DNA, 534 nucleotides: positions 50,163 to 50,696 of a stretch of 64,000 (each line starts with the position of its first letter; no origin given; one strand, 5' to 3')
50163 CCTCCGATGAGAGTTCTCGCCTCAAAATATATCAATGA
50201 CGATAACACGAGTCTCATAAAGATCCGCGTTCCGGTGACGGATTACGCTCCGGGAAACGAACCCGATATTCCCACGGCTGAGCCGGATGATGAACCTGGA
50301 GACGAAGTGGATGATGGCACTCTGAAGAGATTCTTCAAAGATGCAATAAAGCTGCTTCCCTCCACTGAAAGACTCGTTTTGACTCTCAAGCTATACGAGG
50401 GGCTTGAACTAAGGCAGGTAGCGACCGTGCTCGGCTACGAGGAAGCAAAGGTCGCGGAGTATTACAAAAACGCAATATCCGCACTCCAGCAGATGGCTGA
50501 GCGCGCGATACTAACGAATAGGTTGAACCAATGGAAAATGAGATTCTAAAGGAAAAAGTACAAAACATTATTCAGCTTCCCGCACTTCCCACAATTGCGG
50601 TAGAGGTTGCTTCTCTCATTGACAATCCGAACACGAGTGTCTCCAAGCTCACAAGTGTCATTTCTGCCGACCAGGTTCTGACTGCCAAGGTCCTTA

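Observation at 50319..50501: HDOD domain fused to a FliA-like sigma region-4 domain, encoded immediately after fliA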

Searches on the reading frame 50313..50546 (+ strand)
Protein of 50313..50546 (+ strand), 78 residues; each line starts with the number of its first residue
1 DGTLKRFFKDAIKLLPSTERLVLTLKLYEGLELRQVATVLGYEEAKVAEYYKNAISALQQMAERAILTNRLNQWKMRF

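Call 17: search_solved_structures(query=A2, max_evalue=1, show_alignments=3)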
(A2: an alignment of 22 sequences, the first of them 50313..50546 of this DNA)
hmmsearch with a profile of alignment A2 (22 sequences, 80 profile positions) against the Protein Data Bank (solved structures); distinct sequences matched with E-value up to 1: 29.
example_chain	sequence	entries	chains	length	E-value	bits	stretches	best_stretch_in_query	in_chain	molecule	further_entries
6pfj_A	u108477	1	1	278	2.1e-09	40.5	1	2-60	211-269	RNA polymerase sigma factor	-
6pfv_A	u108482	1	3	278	2.1e-09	40.4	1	2-60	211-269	RNA polymerase sigma factor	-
7lq4_A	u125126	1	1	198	3.1e-08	36.7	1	4-61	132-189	WhiG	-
6pmi_F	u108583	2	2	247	1.8e-07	34.3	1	3-61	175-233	RNA polymerase sigma factor FliA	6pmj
9wsf_A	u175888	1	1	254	8.2e-07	32.1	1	3-60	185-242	RNA polymerase sigma factor FliA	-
9wsm_F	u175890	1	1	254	8.3e-07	32.1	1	3-60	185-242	RNA polymerase sigma factor FliA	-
1rp3_A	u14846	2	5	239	7.6e-05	25.8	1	7-63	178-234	RNA polymerase sigma factor SIGMA-28 (FliA) | RNA polymerase sigma factor FliA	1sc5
8jzt_A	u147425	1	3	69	0.016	18.4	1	13-61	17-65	RNA polymerase sigma factor SigF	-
3hug_A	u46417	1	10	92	0.026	17.7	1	9-61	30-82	RNA polymerase sigma factor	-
6dv9_F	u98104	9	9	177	0.079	16.1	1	9-61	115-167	ECF RNA polymerase sigma factor SigL | RNA polymerase sigma factor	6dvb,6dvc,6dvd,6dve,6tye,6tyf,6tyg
8z6g_B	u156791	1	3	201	0.082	16.1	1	11-43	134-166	RNA polymerase sigma factor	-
6in7_B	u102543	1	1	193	0.087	16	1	11-43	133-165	RNA polymerase sigma-H factor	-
8rd8_To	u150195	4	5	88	0.09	16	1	46-71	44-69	Small ribosomal subunit protein bS20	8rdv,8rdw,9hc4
6v39_t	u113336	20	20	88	0.096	15.9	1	39-75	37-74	30S ribosomal protein S20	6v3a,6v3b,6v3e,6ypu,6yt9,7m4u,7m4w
2zu6_A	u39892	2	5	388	0.14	15.4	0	21-57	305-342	Eukaryotic initiation factor 4A-I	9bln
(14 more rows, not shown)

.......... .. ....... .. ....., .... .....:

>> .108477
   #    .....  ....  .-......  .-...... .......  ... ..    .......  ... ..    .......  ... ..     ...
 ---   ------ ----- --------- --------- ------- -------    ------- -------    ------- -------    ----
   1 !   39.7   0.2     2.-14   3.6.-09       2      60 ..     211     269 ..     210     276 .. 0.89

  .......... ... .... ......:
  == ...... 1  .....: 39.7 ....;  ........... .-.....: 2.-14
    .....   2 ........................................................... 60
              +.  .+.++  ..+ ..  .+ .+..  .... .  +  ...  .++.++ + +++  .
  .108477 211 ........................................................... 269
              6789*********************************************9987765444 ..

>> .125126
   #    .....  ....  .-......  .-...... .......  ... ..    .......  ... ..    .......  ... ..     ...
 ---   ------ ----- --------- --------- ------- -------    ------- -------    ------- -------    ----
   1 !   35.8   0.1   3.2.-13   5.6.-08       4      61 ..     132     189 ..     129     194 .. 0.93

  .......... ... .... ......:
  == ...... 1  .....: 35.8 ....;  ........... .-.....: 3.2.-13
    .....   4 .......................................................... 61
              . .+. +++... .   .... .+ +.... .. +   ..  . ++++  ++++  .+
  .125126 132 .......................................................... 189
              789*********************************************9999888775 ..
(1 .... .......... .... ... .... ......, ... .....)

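Call 22: search_protein_representatives(alignment_id=A2)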
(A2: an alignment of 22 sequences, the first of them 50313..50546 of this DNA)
Query: 22 sequences, 80 profile positions. Proteins with E-value up to 0.001 (for the whole library): 620; up to 1e-10: 4; up to 1e-30: 4. The best 150 are listed.
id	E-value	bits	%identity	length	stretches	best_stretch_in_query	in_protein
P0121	2.9e-46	171.4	-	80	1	1-80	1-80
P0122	3.5e-46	171.2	-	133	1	1-80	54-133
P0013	9.9e-40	150.5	-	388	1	1-80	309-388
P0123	4.9e-39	148.3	-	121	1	1-80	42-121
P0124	1.4e-08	50.6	-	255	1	11-62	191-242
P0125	5.5e-08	48.7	-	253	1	4-65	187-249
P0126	5.9e-08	48.7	-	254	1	6-62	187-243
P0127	6.3e-08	48.6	-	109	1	2-77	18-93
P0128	1.4e-07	47.4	-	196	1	2-62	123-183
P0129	1.6e-07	47.2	-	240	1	7-67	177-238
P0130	1.8e-07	47.1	-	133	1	2-60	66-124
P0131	2.3e-07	46.7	-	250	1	2-62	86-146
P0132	2.5e-07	46.6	-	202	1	2-61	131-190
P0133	3.6e-07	46.1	-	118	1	7-67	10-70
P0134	4.7e-07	45.8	-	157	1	2-61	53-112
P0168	4.6e-06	42.6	-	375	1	6-65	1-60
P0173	6.9e-06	42.0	-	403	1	3-59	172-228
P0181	8.4e-06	41.7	-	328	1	4-64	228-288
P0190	1.2e-05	41.2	-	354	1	5-65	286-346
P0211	1.9e-05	40.6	-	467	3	15-61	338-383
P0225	2.4e-05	40.3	-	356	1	5-64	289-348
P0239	3.3e-05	39.8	-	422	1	5-60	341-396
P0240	3.4e-05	39.8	-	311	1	4-59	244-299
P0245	3.6e-05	39.7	-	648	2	10-60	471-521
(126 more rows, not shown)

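Call 23: search_protein_families(library=pfam, proteins=[P0190, P0225, P0239, P0173, P0168, P0181, P0240, P0211, P0245, P0127], max_evalue=0.001)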
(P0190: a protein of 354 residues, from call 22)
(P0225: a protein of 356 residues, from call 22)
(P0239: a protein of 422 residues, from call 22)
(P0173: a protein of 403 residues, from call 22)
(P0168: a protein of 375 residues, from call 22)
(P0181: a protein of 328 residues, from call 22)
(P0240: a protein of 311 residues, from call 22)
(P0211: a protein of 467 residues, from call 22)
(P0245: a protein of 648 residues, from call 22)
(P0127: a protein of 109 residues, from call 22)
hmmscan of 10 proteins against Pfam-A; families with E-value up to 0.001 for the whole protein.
P0190 (354 aa): 6 families
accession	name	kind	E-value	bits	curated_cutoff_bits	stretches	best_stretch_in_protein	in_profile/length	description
PF04545.22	Sigma70_r4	-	1.9e-14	53.4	24.1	1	294-343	1-50/50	Sigma-70, region 4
PF04542.20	Sigma70_r2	-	2.4e-13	50.1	24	1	129-200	1-69/71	Sigma-70 region 2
PF08281.18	Sigma70_r4_2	-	1.2e-07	31.7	25.7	1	289-328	2-41/54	Sigma-70, region 4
PF04539.22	Sigma70_r3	-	5.8e-07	30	25.3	1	211-245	4-38/78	Sigma-70 region 3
PF13696.11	zf-CCHC_2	-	3.1e-05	24.1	27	1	84-100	3-19/21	Zinc knuckle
PF00098.28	zf-CCHC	-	0.00015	22.2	20.8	1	87-101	3-17/18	Zinc knuckle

P0225 (356 aa): 4 families
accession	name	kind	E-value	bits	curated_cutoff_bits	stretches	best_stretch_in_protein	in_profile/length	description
PF08668.18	HDOD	-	8e-48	163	22.9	1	18-210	3-196/196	HDOD domain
PF01966.28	HD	-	4.2e-11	43.6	22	1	111-215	2-96/116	HD domain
PF08281.18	Sigma70_r4_2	-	4.9e-10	39.3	25.7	1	292-331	2-41/54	Sigma-70, region 4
PF04545.22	Sigma70_r4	-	2.3e-09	37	24.1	1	297-331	1-35/50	Sigma-70, region 4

P0239 (422 aa): 5 families
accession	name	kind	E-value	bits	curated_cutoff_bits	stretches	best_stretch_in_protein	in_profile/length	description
PF00158.32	Sigma54_activat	-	1.2e-29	103.6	20.2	1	153-241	1-88/168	Sigma-54 interaction domain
PF04545.22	Sigma70_r4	-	2.2e-16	59.5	24.1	1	349-398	1-50/50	Sigma-70, region 4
PF14532.12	Sigma54_activ_2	-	1e-08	36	25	1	154-220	1-67/138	Sigma-54 interaction domain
PF08281.18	Sigma70_r4_2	-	1.3e-08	34.7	25.7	1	344-387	2-45/54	Sigma-70, region 4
PF04539.22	Sigma70_r3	-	0.00021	21.8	25.3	1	260-316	3-57/78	Sigma-70 region 3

P0173 (403 aa): 4 families
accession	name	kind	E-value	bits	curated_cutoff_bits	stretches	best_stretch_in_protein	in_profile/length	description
PF04545.22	Sigma70_r4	-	7.6e-14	51.4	24.1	1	183-230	2-49/50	Sigma-70, region 4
PF04542.20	Sigma70_r2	-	1.6e-13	50.6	24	1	9-79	3-70/71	Sigma-70 region 2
PF04539.22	Sigma70_r3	-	1.1e-07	32.3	25.3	1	88-141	3-56/78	Sigma-70 region 3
PF08281.18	Sigma70_r4_2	-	3.4e-06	27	25.7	1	179-221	4-46/54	Sigma-70, region 4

P0168 (375 aa): 2 families
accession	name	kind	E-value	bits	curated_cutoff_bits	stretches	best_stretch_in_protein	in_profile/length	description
PF04545.22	Sigma70_r4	-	3.7e-18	65.2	24.1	1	8-56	1-49/50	Sigma-70, region 4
PF08281.18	Sigma70_r4_2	-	1.2e-09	38.1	25.7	1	3-44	2-43/54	Sigma-70, region 4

P0181 (328 aa): 4 families
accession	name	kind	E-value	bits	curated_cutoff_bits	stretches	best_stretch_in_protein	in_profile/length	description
PF04545.22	Sigma70_r4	-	2.9e-17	62.4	24.1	1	237-286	1-50/50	Sigma-70, region 4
PF08281.18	Sigma70_r4_2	-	4.3e-11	42.7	25.7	1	232-284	2-54/54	Sigma-70, region 4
PF04542.20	Sigma70_r2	-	1.6e-10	41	24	1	64-132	1-66/71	Sigma-70 region 2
PF04297.20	UPF0122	-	3.8e-05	24.3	22.7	1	222-297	2-73/101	Putative helix-turn-helix protein, YlxM / p13 like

P0240 (311 aa): 2 families
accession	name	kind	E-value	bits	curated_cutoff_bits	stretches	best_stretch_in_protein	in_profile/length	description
PF04545.22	Sigma70_r4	-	3.7e-18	65.2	24.1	1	253-301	1-49/50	Sigma-70, region 4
PF08281.18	Sigma70_r4_2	-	3.4e-12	46.2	25.7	1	250-293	4-47/54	Sigma-70, region 4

P0211 (467 aa): 16 families
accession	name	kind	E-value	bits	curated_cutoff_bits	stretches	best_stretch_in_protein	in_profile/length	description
PF08281.18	Sigma70_r4_2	-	3.6e-31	107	25.7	4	263-307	9-54/54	Sigma-70, region 4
PF04545.22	Sigma70_r4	-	2.8e-29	100.8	24.1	3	183-231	1-49/50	Sigma-70, region 4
PF13384.12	HTH_23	-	6.8e-17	61.2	24.6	1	198-225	13-40/50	Homeodomain-like domain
PF00196.25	GerE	-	3.7e-10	39.7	23.5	1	338-384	1-47/57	Bacterial regulatory proteins, luxR family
PF07638.17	Sigma70_ECF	-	8.6e-10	39.3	21.1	0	336-378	132-175/185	ECF sigma factor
PF19889.5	DUF6362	-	2.1e-09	38.1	31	0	262-304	53-95/98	Domain of unknown function (DUF6362)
PF13412.12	HTH_24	-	7.8e-08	32.2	21.9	0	427-456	11-40/48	Winged helix-turn-helix DNA-binding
PF13518.12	HTH_28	-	1.4e-07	31.9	25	0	201-224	11-34/52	Helix-turn-helix domain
PF02796.21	HTH_7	-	2.2e-07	31.3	23.8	0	195-222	14-41/45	Helix-turn-helix domain of resolvase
PF13936.12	HTH_38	-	6e-06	26.3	27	0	270-290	10-31/44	Helix-turn-helix domain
PF13542.12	HTH_Tnp_ISL3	-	8e-06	25.7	27.4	0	179-227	4-51/51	Helix-turn-helix domain of transposase family ISL3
PF01381.28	HTH_3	-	8e-05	23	23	0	197-222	6-29/55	Helix-turn-helix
PF12840.13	HTH_20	-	9.7e-05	22.7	27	0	275-299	13-38/51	Helix-turn-helix domain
PF01527.26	HTH_Tnp_1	-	0.0003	21.4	24.1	0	193-224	14-45/75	Transposase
PF04542.20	Sigma70_r2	-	0.00033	20.8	24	1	74-112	2-38/71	Sigma-70 region 2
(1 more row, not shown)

P0245 (648 aa): 11 families
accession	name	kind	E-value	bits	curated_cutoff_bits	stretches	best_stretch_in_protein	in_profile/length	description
PF04545.22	Sigma70_r4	-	1.9e-34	117.4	24.1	3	221-270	1-50/50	Sigma-70, region 4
PF08281.18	Sigma70_r4_2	-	8.2e-30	102.7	25.7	3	469-518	2-51/54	Sigma-70, region 4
PF13384.12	HTH_23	-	9.6e-12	44.8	24.6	1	480-516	3-40/50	Homeodomain-like domain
PF04542.20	Sigma70_r2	-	1.2e-10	41.5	24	1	69-125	11-69/71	Sigma-70 region 2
PF00196.25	GerE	-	1.8e-08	34.3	23.5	0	335-384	2-51/57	Bacterial regulatory proteins, luxR family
PF16509.11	KORA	-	1.3e-07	32.2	26.7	0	220-272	11-62/84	TrfB plasmid transcriptional repressor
PF13936.12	HTH_38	-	4.5e-06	26.7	27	0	476-516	3-43/44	Helix-turn-helix domain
PF22233.2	PhyR_sigma-like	-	5.4e-06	26.5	27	0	481-521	7-47/50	Response regulator PhyR, sigma-like domain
PF12802.13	MarR_2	-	4e-05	24.1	27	0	492-517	18-44/61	MarR family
PF13518.12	HTH_28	-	0.00011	22.7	25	0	484-516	2-35/52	Helix-turn-helix domain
PF04539.22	Sigma70_r3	-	0.00092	19.7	25.3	0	147-194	15-60/78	Sigma-70 region 3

P0127 (109 aa): 2 families
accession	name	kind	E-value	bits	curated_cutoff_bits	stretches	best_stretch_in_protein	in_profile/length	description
PF04545.22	Sigma70_r4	-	2.9e-20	71.9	24.1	1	29-77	1-49/50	Sigma-70, region 4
PF08281.18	Sigma70_r4_2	-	9.4e-12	44.8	25.7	1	24-76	2-54/54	Sigma-70, region 4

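Call 25: find_encoding_contigs(protein=P0225, flank=10000, max_places=4)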
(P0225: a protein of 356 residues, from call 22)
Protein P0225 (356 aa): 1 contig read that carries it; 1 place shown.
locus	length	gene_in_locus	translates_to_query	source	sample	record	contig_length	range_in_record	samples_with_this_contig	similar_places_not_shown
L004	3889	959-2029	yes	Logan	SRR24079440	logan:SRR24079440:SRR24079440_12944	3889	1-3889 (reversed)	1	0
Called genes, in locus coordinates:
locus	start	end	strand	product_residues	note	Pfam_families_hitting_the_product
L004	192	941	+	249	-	PF04542:Sigma70_r2, PF13384:HTH_23 (faint), PF07638:Sigma70_ECF (faint), PF04545:Sigma70_r4, PF08281:Sigma70_r4_2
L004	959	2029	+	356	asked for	PF08668:HDOD, PF01966:HD, PF04545:Sigma70_r4, PF08281:Sigma70_r4_2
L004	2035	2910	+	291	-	PF08668:HDOD, PF01966:HD (weak)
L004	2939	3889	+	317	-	?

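Call 26: find_homologous_proteins(query=P0225, max_evalue=0.001)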
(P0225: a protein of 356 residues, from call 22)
Query P0225 (356 aa): 62 proteins with E <= 0.001 among 7104 candidates.
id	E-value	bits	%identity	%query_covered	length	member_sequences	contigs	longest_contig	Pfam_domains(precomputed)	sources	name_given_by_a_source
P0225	3.7e-232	787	100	100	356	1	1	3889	PF08668.19,PF01966.29,PF04545.23,PF08281.19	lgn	-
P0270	1.2e-167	575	71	100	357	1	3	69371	PF08668.19,PF01966.29,PF04545.23,PF08281.19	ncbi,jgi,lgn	-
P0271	4.3e-100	353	47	97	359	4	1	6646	PF08668.19,PF01966.29,PF04545.23,PF08281.19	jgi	-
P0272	2.7e-99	350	48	96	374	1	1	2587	PF08668.19,PF01966.29,PF04545.23,PF08281.19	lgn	-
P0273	1.4e-93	331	46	96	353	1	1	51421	PF08668.19,PF01966.29,PF04545.23,PF08281.19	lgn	-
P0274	1.8e-93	331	45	96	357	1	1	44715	PF08668.19,PF01966.29,PF04545.23,PF08281.19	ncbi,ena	-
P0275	1.9e-93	331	45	98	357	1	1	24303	PF08668.19,PF01966.29,PF04545.23,PF08281.19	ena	-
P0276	2.1e-93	331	45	95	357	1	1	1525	PF08668.19,PF01966.29,PF04545.23,PF08281.19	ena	-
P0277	3.6e-92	327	45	96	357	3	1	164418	PF08668.19,PF01966.29,PF04545.23,PF08281.19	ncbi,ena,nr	ncbi:MAG TPA: HDOD domain-containing protein [Bacteroidota bacterium]|nr:HDOD domain-containing prot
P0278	4.3e-92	326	46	94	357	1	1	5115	PF08668.19,PF01966.29,PF04545.23,PF08281.19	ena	-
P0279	6.4e-92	326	45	96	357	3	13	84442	PF08668.19,PF01966.29,PF04545.23,PF08281.19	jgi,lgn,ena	-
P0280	1.9e-90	321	44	94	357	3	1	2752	PF08668.19,PF01966.29,PF04545.23,PF08281.19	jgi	jgi:putative nucleotidyltransferase with HDIG domain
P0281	2.0e-87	311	43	97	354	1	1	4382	PF08668.19,PF01966.29,PF04545.23,PF08281.19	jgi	jgi:RNA polymerase sigma factor (sigma-70 family)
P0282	4.2e-87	310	43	95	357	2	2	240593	PF08668.19,PF01966.29,PF04545.23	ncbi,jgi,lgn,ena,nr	ncbi:MAG TPA: HDOD domain-containing protein [Bacteroidota bacterium]|nr:HDOD domain-containing prot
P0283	1.4e-84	302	43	98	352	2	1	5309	PF08668.19,PF01966.29,PF04545.23,PF08281.19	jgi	jgi:putative nucleotidyltransferase with HDIG domain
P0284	3.8e-84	300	44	93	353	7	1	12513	PF08668.19,PF01966.29,PF08281.19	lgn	-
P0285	7.9e-82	293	43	93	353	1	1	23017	PF08668.19,PF01966.29,PF04545.23,PF08281.19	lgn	-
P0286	9.5e-82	292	44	88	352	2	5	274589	PF08668.19,PF01966.29,PF04545.23,PF08281.19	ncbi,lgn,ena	-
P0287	1.9e-81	291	43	93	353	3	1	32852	PF08668.19,PF01966.29,PF08281.19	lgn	-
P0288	4.2e-81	290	41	93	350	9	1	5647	PF08668.19,PF01966.29,PF13936.13,PF04545.23,PF08281.19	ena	-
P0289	9.5e-81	289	43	92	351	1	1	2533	PF08668.19,PF01966.29,PF04545.23,PF08281.19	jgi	jgi:RNA polymerase sigma factor (sigma-70 family)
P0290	2.4e-80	288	41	98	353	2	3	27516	PF08668.19,PF01966.29,PF04545.23,PF08281.19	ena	-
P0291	1.2e-79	286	43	94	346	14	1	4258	PF08668.19,PF01966.29,PF04545.23,PF08281.19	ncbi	-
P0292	1.6e-79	285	44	92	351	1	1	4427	PF08668.19,PF13384.13,PF01966.29,PF13936.13,PF04545.23,PF08281.19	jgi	jgi:RNA polymerase sigma factor (sigma-70 family)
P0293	3.6e-79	284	40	98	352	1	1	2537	PF08668.19,PF01966.29,PF04545.23,PF08281.19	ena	-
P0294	4.4e-79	284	41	92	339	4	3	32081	PF08668.19,PF01966.29,PF04545.23,PF08281.19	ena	-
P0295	4.5e-79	284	44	93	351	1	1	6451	PF08668.19,PF01966.29,PF04545.23,PF08281.19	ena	-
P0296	2.4e-78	281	40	98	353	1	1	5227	PF08668.19,PF01966.29,PF04545.23,PF08281.19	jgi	jgi:RNA polymerase sigma factor (sigma-70 family)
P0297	6.2e-77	277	43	88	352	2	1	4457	PF08668.19,PF01966.29,PF08281.19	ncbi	-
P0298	1.7e-76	275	43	93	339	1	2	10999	PF08668.19,PF01966.29,PF04545.23,PF08281.19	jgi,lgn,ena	jgi:HD-like signal output (HDOD) protein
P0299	1.4e-74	269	43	86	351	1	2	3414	PF08668.19,PF01966.29,PF04545.23,PF08281.19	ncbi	-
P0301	2.3e-70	255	39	97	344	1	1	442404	PF08668.19,PF01966.29,PF04545.23,PF08281.19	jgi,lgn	jgi:HD-like signal output (HDOD) protein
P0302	1.1e-69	253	44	83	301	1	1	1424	PF08668.19,PF01966.29,PF07638.18,PF04545.23,PF08281.19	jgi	jgi:RNA polymerase sigma factor (sigma-70 family)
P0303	2.6e-65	238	37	97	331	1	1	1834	PF08668.19,PF01966.29,PF04545.23,PF08281.19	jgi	jgi:putative nucleotidyltransferase with HDIG domain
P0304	3.5e-58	215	36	92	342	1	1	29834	PF08668.19,PF01966.29,PF04545.23,PF08281.19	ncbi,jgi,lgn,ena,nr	ncbi:MAG TPA: HDOD domain-containing protein [Bacteroidota bacterium]|nr:HDOD domain-containing prot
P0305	1.9e-56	209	37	96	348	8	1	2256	PF08668.19,PF01966.29,PF04545.23,PF08281.19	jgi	jgi:putative nucleotidyltransferase with HDIG domain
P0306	4.0e-56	208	36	93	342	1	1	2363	PF08668.19,PF01966.29,PF04545.23,PF08281.19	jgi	jgi:putative nucleotidyltransferase with HDIG domain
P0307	2.0e-55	206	35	95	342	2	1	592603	PF08668.19,PF01966.29,PF04545.23,PF08281.19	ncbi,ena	-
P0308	2.4e-54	202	35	96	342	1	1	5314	PF08668.19,PF01966.29,PF04545.23,PF08281.19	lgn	-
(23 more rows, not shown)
